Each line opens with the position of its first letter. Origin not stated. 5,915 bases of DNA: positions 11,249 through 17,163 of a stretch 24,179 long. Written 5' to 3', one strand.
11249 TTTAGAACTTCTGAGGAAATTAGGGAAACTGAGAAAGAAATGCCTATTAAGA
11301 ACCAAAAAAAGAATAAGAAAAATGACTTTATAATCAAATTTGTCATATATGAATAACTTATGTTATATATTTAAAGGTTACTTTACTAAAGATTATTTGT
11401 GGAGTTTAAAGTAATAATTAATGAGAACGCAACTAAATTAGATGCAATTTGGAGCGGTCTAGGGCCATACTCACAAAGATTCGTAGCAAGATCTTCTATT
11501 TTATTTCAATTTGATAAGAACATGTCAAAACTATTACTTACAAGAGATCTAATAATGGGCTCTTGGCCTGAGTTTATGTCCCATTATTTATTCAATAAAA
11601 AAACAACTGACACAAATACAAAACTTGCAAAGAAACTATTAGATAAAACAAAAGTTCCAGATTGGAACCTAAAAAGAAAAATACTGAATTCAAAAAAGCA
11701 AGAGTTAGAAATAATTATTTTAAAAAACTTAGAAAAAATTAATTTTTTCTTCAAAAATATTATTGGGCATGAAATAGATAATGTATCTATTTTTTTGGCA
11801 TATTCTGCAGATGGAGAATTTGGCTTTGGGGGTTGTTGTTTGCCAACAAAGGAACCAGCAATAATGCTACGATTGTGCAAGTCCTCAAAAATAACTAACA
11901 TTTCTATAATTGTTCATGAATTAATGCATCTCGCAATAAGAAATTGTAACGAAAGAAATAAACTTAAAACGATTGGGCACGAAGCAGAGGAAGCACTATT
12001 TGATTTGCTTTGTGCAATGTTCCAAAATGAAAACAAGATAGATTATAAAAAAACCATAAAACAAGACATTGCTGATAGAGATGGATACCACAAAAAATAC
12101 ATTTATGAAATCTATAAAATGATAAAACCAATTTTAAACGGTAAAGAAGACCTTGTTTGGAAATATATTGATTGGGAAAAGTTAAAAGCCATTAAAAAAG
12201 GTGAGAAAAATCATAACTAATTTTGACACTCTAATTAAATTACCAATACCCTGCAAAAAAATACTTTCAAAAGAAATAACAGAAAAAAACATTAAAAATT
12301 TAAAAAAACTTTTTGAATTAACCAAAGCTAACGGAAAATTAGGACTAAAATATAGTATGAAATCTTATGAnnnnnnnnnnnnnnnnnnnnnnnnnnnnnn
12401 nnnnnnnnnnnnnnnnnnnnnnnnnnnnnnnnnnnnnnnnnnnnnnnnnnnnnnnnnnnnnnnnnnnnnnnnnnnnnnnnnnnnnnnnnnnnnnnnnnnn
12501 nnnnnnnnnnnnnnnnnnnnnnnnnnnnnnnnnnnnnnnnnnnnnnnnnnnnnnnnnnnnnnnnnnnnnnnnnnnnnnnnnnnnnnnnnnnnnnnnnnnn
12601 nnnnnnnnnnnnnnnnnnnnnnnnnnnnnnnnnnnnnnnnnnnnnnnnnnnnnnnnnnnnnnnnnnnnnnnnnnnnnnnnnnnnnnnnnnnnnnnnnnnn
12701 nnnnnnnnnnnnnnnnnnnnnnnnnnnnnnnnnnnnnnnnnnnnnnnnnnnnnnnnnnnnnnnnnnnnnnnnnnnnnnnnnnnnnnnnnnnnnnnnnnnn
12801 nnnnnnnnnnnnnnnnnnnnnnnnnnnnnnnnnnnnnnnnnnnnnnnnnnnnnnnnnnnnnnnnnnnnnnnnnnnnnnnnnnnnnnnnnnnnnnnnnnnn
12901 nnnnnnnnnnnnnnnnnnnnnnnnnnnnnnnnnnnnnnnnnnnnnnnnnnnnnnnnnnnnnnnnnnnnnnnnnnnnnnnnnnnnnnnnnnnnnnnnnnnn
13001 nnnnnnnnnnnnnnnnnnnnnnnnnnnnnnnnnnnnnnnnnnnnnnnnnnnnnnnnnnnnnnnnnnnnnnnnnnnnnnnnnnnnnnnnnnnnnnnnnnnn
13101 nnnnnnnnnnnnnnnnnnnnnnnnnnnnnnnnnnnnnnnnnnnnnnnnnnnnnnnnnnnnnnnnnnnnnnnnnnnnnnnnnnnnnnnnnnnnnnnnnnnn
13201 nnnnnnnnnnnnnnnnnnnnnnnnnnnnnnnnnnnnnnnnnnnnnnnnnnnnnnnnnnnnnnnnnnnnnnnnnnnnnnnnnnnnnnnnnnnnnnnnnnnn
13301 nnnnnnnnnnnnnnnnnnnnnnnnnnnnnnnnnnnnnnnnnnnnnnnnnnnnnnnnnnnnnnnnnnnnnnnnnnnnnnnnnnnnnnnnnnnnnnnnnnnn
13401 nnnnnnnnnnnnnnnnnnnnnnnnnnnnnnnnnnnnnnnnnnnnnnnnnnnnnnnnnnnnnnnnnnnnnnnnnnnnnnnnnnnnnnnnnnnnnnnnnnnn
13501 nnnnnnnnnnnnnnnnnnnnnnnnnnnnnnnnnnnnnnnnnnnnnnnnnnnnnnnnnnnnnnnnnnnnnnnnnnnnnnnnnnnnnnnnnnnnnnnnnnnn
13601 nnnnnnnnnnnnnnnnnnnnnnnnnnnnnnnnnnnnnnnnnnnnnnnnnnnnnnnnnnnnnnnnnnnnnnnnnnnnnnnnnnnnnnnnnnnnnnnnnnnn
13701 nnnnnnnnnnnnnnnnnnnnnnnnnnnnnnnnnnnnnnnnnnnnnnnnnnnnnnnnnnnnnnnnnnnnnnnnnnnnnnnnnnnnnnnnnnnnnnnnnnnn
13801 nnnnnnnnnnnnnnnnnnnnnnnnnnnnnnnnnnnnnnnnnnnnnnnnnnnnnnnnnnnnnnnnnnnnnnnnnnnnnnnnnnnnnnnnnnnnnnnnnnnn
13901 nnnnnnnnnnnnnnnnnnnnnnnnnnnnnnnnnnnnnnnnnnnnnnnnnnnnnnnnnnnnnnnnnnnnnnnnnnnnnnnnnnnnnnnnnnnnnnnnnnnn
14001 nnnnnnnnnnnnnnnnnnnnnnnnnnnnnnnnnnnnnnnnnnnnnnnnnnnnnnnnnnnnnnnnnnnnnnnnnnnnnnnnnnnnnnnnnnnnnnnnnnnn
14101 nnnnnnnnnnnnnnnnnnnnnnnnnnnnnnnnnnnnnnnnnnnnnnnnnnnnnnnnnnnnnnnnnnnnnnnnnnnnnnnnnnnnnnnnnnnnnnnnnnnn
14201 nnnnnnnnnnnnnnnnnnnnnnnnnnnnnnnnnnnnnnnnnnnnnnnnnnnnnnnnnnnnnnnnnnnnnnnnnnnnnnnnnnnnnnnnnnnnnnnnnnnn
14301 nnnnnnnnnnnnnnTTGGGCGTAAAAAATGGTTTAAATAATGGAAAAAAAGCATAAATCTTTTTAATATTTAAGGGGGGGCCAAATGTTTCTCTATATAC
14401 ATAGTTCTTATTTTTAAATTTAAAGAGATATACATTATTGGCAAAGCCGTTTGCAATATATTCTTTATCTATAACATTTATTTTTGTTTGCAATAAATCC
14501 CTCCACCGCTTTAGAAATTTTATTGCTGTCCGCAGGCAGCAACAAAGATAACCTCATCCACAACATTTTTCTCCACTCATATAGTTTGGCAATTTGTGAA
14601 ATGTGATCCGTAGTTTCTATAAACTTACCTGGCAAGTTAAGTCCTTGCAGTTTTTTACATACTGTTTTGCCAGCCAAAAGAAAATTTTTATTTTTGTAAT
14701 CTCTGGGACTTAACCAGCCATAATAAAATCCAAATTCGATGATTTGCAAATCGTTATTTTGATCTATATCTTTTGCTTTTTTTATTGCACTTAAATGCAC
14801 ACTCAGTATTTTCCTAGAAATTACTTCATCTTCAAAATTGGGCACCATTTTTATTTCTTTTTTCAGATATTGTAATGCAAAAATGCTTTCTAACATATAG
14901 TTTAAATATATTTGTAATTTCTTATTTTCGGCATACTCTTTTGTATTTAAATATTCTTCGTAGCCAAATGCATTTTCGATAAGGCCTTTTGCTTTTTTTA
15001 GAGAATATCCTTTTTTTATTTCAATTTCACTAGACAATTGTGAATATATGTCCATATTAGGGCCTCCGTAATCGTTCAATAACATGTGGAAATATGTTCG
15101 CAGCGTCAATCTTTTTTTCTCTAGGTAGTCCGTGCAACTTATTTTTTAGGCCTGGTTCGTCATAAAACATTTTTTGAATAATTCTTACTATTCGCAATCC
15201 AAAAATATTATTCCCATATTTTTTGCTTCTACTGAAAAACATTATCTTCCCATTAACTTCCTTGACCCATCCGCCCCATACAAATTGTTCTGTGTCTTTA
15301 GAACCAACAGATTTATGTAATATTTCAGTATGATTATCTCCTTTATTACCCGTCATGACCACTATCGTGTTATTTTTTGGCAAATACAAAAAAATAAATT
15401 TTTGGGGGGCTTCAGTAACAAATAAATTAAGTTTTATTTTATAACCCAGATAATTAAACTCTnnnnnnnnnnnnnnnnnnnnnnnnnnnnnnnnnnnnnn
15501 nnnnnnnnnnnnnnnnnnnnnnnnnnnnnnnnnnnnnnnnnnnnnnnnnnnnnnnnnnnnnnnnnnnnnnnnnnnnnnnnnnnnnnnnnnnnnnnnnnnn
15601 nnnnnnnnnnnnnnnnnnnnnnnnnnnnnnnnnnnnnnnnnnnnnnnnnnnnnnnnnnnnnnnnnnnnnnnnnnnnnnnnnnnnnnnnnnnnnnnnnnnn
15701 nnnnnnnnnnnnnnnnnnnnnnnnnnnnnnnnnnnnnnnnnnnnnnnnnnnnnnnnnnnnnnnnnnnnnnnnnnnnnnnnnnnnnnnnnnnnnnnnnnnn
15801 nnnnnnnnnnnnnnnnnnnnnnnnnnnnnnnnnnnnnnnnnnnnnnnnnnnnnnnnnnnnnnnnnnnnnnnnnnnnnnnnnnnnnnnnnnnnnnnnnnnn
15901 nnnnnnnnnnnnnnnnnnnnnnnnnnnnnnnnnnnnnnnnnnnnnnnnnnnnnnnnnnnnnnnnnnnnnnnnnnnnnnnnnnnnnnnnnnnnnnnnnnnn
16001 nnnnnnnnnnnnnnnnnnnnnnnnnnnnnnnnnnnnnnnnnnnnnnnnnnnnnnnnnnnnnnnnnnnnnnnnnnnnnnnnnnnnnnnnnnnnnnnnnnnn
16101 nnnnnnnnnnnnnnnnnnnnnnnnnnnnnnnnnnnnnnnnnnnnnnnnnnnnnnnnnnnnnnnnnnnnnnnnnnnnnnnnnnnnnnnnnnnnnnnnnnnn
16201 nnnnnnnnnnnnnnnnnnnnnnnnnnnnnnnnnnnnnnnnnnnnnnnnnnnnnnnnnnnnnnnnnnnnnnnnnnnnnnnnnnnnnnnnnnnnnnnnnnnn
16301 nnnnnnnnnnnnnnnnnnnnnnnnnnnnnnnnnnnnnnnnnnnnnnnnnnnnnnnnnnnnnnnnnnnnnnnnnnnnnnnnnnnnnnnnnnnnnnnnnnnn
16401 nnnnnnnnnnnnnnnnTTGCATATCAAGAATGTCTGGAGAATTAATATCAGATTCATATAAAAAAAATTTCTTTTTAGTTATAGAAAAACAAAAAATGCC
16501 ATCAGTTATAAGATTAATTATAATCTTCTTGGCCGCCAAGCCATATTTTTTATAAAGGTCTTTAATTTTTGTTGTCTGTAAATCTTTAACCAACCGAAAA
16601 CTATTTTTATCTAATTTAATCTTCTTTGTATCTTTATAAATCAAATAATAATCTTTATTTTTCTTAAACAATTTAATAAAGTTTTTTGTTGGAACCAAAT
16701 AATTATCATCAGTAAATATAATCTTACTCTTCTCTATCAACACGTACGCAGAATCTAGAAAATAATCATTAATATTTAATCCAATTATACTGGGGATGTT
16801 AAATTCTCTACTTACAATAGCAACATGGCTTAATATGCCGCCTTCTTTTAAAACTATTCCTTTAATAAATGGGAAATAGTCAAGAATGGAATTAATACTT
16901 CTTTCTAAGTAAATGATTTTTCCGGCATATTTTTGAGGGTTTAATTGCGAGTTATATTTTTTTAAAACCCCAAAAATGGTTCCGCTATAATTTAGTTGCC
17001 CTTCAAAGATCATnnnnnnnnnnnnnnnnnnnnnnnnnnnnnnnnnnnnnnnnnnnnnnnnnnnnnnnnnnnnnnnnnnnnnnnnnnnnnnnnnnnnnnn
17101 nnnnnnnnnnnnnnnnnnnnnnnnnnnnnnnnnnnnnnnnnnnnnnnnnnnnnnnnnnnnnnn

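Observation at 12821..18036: Translationally coupled 8-gene operon resembling an undescribed RiPP (modified peptide) pathway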

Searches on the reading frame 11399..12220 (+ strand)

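Call 3: search_protein_families(library=pfam, proteins=[window:11399-12220:+], max_evalue=0.1)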
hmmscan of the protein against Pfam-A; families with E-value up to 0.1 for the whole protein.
window:11399-12220:+ (273 aa): 0 families

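Call 4: search_protein_families(library=ncbifam, proteins=[window:11399-12220:+], max_evalue=0.1)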
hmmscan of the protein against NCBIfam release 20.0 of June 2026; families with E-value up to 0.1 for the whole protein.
window:11399-12220:+ (273 aa): 1 family
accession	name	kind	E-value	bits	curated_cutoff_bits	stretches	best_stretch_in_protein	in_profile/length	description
NF047888.1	ColdAdpAtcA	equivalog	0.064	13.1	200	1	34-91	32-90/178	cold adaptation protein AtcA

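Call 83: search_protein_families(library=padloc, proteins=[window:11399-12220:+], max_evalue=0.01)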
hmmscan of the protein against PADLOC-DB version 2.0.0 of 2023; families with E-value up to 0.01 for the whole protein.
window:11399-12220:+ (273 aa): 0 families

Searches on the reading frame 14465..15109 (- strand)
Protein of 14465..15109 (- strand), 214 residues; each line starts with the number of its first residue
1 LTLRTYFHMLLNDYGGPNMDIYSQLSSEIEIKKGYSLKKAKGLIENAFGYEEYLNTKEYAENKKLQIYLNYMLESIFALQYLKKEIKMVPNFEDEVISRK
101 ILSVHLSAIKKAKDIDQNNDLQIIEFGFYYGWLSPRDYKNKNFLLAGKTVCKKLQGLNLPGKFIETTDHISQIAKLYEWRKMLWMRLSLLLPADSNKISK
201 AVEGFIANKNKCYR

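Call 3: search_protein_families(library=pfam, proteins=[window:14465-15109:-], max_evalue=0.1)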
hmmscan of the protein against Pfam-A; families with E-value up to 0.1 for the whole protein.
window:14465-15109:- (214 aa): 0 families

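Call 4: search_protein_families(library=ncbifam, proteins=[window:14465-15109:-], max_evalue=0.1)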
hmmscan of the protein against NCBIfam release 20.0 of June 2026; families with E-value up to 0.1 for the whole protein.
window:14465-15109:- (214 aa): 0 families

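Call 43: search_protein_representatives(protein=window:14465-15055:-)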
Query: 196 residues. Proteins with E-value up to 0.001 (for the whole library): 7; up to 1e-10: 6; up to 1e-30: 3. The best 7 are listed.
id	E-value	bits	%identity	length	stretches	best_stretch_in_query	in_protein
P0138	2.3e-63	229.7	59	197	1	1-192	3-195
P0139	6.2e-40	153.3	41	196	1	1-187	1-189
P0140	4.7e-32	127.6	39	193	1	1-187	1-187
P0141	3.8e-25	105.1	35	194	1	9-187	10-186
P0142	4.7e-20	88.4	39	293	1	14-174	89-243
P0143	2.1e-17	79.8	34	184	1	1-174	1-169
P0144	7.1e-06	42.2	36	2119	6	90-131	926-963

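Call 54: predict_structure(alignment_id=A2)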
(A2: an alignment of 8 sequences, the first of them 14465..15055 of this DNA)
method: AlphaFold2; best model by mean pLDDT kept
length: 196 residues; sequences in the alignment: 8
mean_pLDDT: 92.1   pTM: 0.86
mean pLDDT of the five models: 92.1, 91.1, 90.2, 88.8, 88.2
residues with pLDDT >= 90: 160; 70-90: 31; 50-70: 5; < 50: 0
segments of 3 or more residues with pLDDT < 50: none
pLDDT, mean of each block of 10 residues (from residue 1): 86 84 95 95 96 95 93 90 92 95 97 93 96 95 87 94 94 93 93 73
secondary structure, 60 per line:
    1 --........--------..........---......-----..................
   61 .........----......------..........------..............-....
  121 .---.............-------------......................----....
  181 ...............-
elements in order: H3-10 H19-28 H32-37 H43-69 H74-79 H86-95 H102-115 H117-121 H125-137 H151-172 H177-195

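Call 59: fold_search(model_id=the predicted structure, library=pdb)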
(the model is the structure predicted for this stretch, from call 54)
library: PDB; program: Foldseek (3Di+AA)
matches with E <= 10: 78; with E <= 0.001: 0
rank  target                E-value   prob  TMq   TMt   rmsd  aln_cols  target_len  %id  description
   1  3p88_A                5.4e-01  0.08  0.16  0.14  19.3       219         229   13  FXR bound to isoquinolinecarboxylic acid (released 2011-08-31)
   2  3rvf_A                1.1e+00  0.06  0.16  0.14  20.5       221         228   12  FXR with SRC1 and GSK2034 (released 2011-09-21)
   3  6hl1_A                1.6e+00  0.04  0.16  0.14  19.8       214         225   12  Crystal Structure of Farnesoid X receptor (FXR) with bound NCoA-2 peptide and CDCA (released 2019-05-29)
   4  8oyv_A                1.8e+00  0.03  0.13  0.14  22.2       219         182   16  De novo designed Claudin fold CLF_4 (released 2023-10-18)
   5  6z0c_B                2.0e+00  0.05  0.16  0.16  20.3       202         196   12  Structure of in silico modelled artificial Maquette-3 protein (released 2021-03-17)
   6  5vxa_A                2.0e+00  0.04  0.14  0.15  16.7       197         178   12  Structure of the human Mesh1-NADPH complex (released 2018-05-23)
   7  5q0q_C                2.0e+00  0.02  0.14  0.13  20.7       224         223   12  Ligand binding to FARNESOID-X-RECEPTOR (released 2017-07-05)
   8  5q11_A                2.1e+00  0.04  0.17  0.15  19.4       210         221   10  Ligand binding to FARNESOID-X-RECEPTOR (released 2017-07-05)
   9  3dct_A                2.4e+00  0.04  0.16  0.15  20.1       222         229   12  FXR with SRC1 and GW4064 (released 2008-08-12)
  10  7pzp_A                2.9e+00  0.02  0.13  0.04  20.4       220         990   10  Mitochondrial DNA dependent RNA polymerase homodimer. (released 2022-09-28)
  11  6th1                  3.1e+00  0.02  0.13  0.09  33.2       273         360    8  IE1 from rat cytomegalovirus (released 2020-11-25)
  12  3caz_B                3.2e+00  0.07  0.23  0.21  27.2       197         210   17  Crystal structure of a BAR protein from Galdieria sulphuraria (released 2008-03-04)
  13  6hl0_A                3.2e+00  0.03  0.16  0.14  19.9       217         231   10  Crystal Structure of Farnesoid X receptor (FXR) with bound NCoA-2 peptide (released 2019-05-29)
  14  8v8u_B                3.2e+00  0.03  0.15  0.12  27.6       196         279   13  PI3Ka H1047R co-crystal structure with inhibitor in cryptic pocket near H1047R (compound 12). (released 2024-03-20)
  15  5vju                  3.5e+00  0.04  0.17  0.17  24.1       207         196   11  De Novo Photosynthetic Reaction Center Protein Variant Equipped with His-Tyr H-bond, Heme B, and Cd(II) ions (released 2018-04-25)
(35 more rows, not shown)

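Call 83: search_protein_families(library=padloc, proteins=[window:14465-15055:-], max_evalue=0.01)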
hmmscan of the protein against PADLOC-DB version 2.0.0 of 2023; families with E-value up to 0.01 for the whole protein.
window:14465-15055:- (196 aa): 0 families

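Call 85: search_solved_structures(query=A2, max_evalue=10)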
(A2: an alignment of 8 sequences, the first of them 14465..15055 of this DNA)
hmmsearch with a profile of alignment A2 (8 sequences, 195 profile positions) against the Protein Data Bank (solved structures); distinct sequences matched with E-value up to 10: 1.
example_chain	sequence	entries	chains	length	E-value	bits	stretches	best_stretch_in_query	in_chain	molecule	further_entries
1pgy_A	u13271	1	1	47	0.029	17.4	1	16-43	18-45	Swa2p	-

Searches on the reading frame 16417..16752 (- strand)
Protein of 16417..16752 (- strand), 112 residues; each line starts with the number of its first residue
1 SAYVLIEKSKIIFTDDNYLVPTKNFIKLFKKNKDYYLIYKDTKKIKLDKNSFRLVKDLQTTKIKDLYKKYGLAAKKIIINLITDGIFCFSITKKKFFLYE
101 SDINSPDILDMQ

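Call 60: search_protein_families(library=ncbifam, proteins=[window:16417-16752:-], max_evalue=1)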
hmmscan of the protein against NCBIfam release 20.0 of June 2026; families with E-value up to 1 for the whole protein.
seq(112 aa): 0 families

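Call 61: search_protein_families(library=pfam, proteins=[window:16417-16752:-], max_evalue=1)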
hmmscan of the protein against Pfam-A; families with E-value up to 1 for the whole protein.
seq(112 aa): 1 family
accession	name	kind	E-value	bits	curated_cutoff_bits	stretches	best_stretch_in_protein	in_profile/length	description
PF14317.12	YcxB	-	0.72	10.1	23.3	0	29-52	25-49/61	YcxB-like protein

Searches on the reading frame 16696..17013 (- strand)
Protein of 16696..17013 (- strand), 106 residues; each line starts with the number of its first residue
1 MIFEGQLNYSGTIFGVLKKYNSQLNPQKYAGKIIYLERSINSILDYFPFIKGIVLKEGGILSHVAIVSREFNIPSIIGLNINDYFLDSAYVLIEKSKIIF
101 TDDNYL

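Call 60: search_protein_families(library=ncbifam, proteins=[window:16696-17013:-], max_evalue=1)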
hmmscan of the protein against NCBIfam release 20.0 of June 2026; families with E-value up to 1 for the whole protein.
seq(106 aa): 26 families (the best 25 are shown)
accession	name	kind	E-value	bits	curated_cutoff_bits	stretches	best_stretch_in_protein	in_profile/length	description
NF004882.0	PRK06241.2-3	equivalog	4.5e-07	28.4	850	1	50-81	765-796/827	phosphoenolpyruvate synthase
NF006153.0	PRK08296.1-5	subfamily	3.1e-06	25.9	578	1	30-80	532-582/608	hypothetical protein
NF006149.0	PRK08296.1-1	equivalog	3.5e-06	25.7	730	1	46-79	509-542/568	hypothetical protein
NF005057.0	PRK06464.1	equivalog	4.3e-06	25.1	598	1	51-80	407-436/798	phosphoenolpyruvate synthase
NF004883.0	PRK06241.2-4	equivalog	6e-06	24.7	1063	1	27-80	836-889/928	phosphoenolpyruvate synthase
NF004881.0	PRK06241.2-2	equivalog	6.1e-06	24.8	883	1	26-79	809-865/898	phosphoenolpyruvate synthase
NF052632.1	undecylprod_RedH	equivalog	2.1e-05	22.7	1350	1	42-78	816-852/880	undecylprodigiosin ligase RedH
NF006151.0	PRK08296.1-3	equivalog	2.2e-05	23.2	693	1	42-81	541-580/604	hypothetical protein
TIGR01417.1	PTS_I_fam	equivalog_domain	2.3e-05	23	341.7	1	49-97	174-223/565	phosphoenolpyruvate--protein phosphotransferase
TIGR01418.1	PEP_synth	equivalog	3.4e-05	22.4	739.75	1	50-80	399-432/784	pyruvate, water dikinase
NF008283.0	PRK11061.1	equivalog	5.4e-05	21.6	583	1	48-93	339-386/748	phosphoenolpyruvate--protein phosphotransferase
NF006152.0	PRK08296.1-4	equivalog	6.5e-05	21.5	723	1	32-82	536-586/609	hypothetical protein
NF052631.1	prodigiosin_PigC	equivalog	0.0001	20.3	1300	1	46-82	824-860/883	prodigiosin ligase PigC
NF006150.0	PRK08296.1-2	subfamily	0.00052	18.3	650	1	43-79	544-580/633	hypothetical protein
NF004879.0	PRK06241.1-4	equivalog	0.00054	18.2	976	1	46-80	810-844/868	phosphoenolpyruvate synthase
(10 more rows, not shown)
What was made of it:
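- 16714..17013 (-): PEP-utilizers (swivel) domain, residues ~1-100, with the canonical GGILSH63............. phosphohistidine motif. NCBIfam hits to PEP synthase, PTS EI, RPH and PigC swivel regions (call 60).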

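Call 61: search_protein_families(library=pfam, proteins=[window:16696-17013:-], max_evalue=1)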
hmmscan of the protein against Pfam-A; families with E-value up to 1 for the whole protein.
seq(106 aa): 1 family
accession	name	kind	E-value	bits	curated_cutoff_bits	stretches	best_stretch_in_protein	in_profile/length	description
PF00391.29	PEP-utilizers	-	3.1e-11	43.2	23.1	1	31-80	4-53/72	PEP-utilising enzyme, mobile domain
